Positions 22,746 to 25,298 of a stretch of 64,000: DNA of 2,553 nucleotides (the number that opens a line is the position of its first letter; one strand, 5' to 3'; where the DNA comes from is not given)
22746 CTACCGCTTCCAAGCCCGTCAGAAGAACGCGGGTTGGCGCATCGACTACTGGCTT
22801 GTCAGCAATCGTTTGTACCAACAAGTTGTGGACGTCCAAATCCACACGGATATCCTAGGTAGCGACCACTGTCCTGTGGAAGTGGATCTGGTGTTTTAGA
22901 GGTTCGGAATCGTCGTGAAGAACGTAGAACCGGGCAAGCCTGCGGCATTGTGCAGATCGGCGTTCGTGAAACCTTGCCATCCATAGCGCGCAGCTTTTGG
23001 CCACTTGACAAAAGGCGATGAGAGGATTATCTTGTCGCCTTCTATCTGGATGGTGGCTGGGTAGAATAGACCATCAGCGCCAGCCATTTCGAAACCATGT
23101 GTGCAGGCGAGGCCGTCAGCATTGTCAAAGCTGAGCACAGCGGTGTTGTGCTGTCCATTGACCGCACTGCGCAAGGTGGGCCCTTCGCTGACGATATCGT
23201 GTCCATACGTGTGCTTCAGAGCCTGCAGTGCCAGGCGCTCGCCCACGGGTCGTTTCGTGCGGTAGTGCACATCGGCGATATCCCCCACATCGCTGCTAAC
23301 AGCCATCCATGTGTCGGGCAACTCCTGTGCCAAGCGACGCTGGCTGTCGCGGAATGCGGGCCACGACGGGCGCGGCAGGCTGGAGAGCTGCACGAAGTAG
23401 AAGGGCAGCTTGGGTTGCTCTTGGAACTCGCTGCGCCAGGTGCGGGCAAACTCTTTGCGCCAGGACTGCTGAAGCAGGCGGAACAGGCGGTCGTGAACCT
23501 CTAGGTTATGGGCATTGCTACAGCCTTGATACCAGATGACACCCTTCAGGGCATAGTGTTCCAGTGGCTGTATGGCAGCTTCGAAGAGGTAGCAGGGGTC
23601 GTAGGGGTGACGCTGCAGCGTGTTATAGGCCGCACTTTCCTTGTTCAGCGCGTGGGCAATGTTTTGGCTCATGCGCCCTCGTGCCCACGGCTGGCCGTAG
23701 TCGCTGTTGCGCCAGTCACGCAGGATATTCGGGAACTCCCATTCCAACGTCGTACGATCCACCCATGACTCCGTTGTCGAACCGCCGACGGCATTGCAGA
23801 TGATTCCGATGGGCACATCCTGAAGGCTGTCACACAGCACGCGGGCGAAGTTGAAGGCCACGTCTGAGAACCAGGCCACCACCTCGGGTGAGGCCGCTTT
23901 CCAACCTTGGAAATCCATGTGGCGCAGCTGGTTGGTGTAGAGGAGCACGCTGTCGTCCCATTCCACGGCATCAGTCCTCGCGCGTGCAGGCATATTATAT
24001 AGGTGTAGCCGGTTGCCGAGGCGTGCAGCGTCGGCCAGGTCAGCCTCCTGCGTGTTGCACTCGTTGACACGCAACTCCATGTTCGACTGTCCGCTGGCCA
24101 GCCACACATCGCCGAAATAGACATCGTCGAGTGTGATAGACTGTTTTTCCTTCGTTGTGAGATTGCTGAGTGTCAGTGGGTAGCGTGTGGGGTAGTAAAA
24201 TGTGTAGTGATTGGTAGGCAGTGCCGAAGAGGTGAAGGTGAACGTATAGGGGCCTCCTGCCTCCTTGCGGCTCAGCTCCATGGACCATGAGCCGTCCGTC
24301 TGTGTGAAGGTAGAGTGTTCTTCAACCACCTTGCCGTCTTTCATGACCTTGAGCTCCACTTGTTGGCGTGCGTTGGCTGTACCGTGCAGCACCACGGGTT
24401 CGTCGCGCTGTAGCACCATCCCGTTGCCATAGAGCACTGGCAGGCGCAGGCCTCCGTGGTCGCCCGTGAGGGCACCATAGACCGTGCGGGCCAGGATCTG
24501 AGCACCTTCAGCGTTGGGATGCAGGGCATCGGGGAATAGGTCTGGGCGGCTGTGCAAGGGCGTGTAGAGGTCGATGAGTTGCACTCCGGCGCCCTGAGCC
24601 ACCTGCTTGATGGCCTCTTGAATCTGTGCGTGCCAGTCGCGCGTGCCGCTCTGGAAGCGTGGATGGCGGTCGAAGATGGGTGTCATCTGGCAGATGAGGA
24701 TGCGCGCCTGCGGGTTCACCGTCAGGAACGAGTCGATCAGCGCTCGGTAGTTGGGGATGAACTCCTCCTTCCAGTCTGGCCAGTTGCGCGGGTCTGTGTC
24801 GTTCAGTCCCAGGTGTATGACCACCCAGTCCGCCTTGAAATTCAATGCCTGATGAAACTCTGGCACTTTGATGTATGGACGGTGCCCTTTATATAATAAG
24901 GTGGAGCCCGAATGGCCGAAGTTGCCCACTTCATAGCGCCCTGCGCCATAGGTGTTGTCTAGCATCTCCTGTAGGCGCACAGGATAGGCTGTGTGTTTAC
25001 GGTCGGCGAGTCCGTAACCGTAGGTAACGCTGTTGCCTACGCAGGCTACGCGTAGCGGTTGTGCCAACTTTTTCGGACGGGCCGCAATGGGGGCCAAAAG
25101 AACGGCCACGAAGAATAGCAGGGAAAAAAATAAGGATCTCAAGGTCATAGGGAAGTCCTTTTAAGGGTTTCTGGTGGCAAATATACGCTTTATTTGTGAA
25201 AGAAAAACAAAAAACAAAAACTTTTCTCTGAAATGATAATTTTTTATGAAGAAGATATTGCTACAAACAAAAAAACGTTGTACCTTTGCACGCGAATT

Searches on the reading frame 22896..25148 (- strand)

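Call 53: search_protein_families(library=pfam, proteins=[window:22896-25148:-], max_evalue=0.0001)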
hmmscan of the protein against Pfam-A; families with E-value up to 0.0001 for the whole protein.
window:22896-25148:- (750 aa): 3 families
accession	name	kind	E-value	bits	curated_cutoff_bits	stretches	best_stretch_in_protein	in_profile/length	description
PF13472.12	Lipase_GDSL_2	-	1.1e-31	111.1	32.9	1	36-218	1-178/178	GDSL-like Lipase/Acylhydrolase family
PF03629.24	SASA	-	8.3e-15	55.4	24.8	1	530-644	117-225/226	Carbohydrate esterase, sialic acid-specific acetylesterase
PF00657.28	Lipase_GDSL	-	1.3e-11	45.5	23.6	1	34-221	1-206/208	GDSL-like Lipase/Acylhydrolase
